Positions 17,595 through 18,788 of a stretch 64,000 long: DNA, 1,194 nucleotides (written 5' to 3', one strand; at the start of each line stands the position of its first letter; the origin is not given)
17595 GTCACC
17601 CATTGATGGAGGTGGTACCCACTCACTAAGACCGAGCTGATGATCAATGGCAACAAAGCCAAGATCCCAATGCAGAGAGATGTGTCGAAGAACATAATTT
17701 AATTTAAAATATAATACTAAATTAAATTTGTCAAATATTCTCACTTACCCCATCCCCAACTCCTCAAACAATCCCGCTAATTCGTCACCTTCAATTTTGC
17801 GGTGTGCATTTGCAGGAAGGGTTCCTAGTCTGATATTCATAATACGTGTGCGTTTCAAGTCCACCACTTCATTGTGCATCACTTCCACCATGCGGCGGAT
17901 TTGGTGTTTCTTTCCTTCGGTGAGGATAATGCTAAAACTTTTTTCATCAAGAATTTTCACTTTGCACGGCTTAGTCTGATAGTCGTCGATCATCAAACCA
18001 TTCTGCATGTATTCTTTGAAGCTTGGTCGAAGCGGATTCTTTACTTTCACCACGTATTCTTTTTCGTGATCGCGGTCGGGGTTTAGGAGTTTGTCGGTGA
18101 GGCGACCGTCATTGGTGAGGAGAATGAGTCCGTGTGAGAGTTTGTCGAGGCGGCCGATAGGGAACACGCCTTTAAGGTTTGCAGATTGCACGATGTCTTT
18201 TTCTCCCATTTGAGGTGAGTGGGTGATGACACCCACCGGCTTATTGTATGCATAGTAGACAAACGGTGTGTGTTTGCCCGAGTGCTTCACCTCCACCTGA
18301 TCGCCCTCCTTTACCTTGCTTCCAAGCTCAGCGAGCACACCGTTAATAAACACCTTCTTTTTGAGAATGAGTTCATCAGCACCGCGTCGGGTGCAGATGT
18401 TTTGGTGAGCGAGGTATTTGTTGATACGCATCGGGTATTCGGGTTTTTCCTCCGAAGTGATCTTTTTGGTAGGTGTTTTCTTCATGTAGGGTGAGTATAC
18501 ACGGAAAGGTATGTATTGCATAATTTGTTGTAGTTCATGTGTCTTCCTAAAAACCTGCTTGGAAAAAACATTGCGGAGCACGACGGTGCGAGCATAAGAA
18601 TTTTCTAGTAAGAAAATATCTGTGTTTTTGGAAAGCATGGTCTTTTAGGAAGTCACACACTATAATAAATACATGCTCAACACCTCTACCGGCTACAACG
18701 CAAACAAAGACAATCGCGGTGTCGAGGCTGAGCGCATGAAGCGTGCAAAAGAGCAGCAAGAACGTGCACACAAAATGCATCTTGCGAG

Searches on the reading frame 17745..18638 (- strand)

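Call 35: search_protein_families(library=pfam, proteins=[window:17745-18638:-], max_evalue=0.00001)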
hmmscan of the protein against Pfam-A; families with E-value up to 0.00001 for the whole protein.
window:17745-18638:- (297 aa): 2 families
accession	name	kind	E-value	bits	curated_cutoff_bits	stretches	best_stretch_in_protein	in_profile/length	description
PF00849.27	PseudoU_synth_2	-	2.1e-20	73.9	26.8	1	128-252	2-151/152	RNA pseudouridylate synthase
PF01479.30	S4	-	1.4e-08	34.8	22.8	1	70-115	1-48/48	S4 domain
